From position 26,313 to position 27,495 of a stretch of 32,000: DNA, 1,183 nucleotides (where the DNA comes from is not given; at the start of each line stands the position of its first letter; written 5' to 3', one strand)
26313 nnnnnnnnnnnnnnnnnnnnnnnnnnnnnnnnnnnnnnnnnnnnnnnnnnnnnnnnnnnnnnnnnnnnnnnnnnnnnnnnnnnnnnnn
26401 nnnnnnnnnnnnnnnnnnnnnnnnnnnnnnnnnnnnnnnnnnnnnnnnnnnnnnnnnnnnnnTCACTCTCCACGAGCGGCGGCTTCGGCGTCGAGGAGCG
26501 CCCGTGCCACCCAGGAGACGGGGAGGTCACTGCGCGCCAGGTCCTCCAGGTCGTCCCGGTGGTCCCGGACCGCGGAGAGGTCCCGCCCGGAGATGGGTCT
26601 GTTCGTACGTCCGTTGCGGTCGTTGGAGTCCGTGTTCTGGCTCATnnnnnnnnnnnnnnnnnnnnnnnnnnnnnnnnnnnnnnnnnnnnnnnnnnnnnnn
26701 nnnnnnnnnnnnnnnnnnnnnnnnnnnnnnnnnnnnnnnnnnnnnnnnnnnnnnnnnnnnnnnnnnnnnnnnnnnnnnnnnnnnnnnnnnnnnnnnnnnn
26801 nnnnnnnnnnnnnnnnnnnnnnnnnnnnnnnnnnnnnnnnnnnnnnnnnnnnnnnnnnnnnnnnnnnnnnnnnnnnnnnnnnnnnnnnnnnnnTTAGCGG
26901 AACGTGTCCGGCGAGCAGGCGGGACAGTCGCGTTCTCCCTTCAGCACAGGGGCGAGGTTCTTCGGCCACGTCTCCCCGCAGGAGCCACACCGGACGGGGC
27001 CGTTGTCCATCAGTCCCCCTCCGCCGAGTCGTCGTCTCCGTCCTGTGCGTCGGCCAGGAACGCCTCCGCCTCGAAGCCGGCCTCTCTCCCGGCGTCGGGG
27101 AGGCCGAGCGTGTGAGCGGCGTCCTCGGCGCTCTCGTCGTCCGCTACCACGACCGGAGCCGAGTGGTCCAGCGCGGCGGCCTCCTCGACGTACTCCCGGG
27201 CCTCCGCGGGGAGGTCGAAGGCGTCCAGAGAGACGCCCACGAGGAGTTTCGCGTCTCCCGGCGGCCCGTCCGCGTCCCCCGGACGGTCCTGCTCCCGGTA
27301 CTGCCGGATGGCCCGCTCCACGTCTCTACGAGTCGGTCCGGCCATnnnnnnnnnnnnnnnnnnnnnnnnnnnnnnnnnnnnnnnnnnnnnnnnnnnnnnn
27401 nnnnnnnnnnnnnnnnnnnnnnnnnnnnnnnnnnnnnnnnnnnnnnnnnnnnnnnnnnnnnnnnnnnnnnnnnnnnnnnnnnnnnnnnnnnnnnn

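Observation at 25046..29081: Integrase-less HUH-Rep module with a compact operon of unknown acidic proteins, between msrA and a broken methylase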

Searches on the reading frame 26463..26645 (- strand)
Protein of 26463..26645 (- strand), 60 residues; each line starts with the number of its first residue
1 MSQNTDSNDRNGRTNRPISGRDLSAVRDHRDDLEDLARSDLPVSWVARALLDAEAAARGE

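Call 3: search_protein_families(library=pfam, proteins=[window:26463-26645:-], max_evalue=1)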
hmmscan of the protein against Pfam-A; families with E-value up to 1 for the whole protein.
window:26463-26645:- (60 aa): 0 families

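Call 4: search_protein_families(library=phrogs, proteins=[window:26463-26645:-], max_evalue=1)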
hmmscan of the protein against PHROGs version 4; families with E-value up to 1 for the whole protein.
window:26463-26645:- (60 aa): 1 family
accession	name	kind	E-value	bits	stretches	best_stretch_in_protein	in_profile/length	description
phrog_26891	-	unknown function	0.098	13.9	1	26-53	27-54/60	-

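Call 5: search_protein_families(library=ncbifam, proteins=[window:26463-26645:-], max_evalue=1)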
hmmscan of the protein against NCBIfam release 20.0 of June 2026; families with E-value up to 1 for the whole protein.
window:26463-26645:- (60 aa): 0 families

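Call 83: search_protein_families(library=padloc, proteins=[window:26463-26645:-], max_evalue=0.01)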
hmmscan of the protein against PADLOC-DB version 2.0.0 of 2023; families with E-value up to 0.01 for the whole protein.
window:26463-26645:- (60 aa): 0 families

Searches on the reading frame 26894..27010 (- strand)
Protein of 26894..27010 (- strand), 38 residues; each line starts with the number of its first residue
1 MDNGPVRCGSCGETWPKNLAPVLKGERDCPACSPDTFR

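Call 3: search_protein_families(library=pfam, proteins=[window:26894-27010:-], max_evalue=1)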
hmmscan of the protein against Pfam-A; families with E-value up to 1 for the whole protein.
window:26894-27010:- (38 aa): 7 families
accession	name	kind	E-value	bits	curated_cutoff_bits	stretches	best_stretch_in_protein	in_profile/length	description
PF14311.12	DUF4379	-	0.0079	16.8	24.5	1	7-34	29-55/56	Probable Treble clef zinc finger domain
PF13717.11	Zn_ribbon_4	-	0.027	14.8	30.3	1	6-16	26-36/36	zinc-ribbon domain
PF01155.25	HypA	-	0.05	14.1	28.9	1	5-34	70-94/112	Hydrogenase/urease nickel incorporation, metallochaperone, hypA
PF13719.11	Zn_ribbon_5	-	0.19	11.9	29.3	0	5-13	25-33/37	zinc-ribbon domain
PF01599.25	Ribosomal_S27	-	0.2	12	22.3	0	26-37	17-28/44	Ribosomal protein S27a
PF09723.15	Zn_ribbon_8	-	0.49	10.9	34.4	0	7-33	7-33/41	Zinc ribbon domain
PF24029.1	DUF7340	-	0.88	9.9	27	0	6-18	39-51/62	Domain of unknown function (DUF7340)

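Call 4: search_protein_families(library=phrogs, proteins=[window:26894-27010:-], max_evalue=1)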
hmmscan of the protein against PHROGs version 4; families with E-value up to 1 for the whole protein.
window:26894-27010:- (38 aa): 5 families
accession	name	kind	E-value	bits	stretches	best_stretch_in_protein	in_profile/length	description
phrog_681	-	DNA, RNA and nucleotide metabolism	0.06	12.9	1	6-34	402-430/576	endonuclease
phrog_536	-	transcription regulation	0.075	14.2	1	7-30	79-103/115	transcriptional regulator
phrog_9414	-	unknown function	0.16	13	1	7-34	6-34/71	-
phrog_559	-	DNA, RNA and nucleotide metabolism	0.22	11.2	1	6-33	154-180/607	HNH endonuclease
phrog_37734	-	unknown function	0.61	11.1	1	22-33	17-28/41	-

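Call 5: search_protein_families(library=ncbifam, proteins=[window:26894-27010:-], max_evalue=1)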
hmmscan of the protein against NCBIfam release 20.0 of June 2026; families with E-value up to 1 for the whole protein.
window:26894-27010:- (38 aa): 3 families
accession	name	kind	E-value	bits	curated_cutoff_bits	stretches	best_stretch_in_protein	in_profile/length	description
TIGR02098.1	MJ0042_CXXC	domain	0.00068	19.3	20.9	1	2-15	22-35/38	MJ0042-type zinc finger domain-containing protein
NF001604.0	PRK00398.1-1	equivalog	0.11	12.1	103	1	7-32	5-29/48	DNA-directed RNA polymerase subunit P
NF047912.1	ECs_2282_CxxC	subfamily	0.14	12.1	37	0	2-14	24-36/60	ECs_2282 family putative zinc-binding protein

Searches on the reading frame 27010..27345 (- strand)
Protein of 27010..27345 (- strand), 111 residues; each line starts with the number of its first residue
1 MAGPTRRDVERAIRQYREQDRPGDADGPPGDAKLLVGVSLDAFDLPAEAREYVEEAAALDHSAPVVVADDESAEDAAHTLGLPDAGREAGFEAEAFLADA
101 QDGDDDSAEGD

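Call 3: search_protein_families(library=pfam, proteins=[window:27010-27345:-], max_evalue=1)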
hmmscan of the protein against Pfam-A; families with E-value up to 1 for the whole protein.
window:27010-27345:- (111 aa): 1 family
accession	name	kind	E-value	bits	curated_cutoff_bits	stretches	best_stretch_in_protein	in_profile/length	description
PF15843.10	DUF4719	-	0.33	11.2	27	1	14-51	63-102/202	Domain of unknown function (DUF4719)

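Call 4: search_protein_families(library=phrogs, proteins=[window:27010-27345:-], max_evalue=1)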
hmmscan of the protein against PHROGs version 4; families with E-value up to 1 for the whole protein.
window:27010-27345:- (111 aa): 0 families

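Call 5: search_protein_families(library=ncbifam, proteins=[window:27010-27345:-], max_evalue=1)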
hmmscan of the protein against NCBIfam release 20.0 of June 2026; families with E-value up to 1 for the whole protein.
window:27010-27345:- (111 aa): 1 family
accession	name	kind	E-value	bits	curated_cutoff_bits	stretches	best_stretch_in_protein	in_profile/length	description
NF040464.1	SCO3374_fam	subfamily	0.034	13.9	110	1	31-70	15-52/165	SCO3374 family protein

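Call 55: search_dna_similar(query=window:27010-27345:-, collection=phages, mode=protein, max_evalue=0.01, max_rows=10)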
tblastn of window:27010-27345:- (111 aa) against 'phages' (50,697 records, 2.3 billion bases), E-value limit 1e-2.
No match.

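Call 83: search_protein_families(library=padloc, proteins=[window:27010-27345:-], max_evalue=0.01)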
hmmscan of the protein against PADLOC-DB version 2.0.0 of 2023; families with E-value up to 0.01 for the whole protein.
window:27010-27345:- (111 aa): 0 families
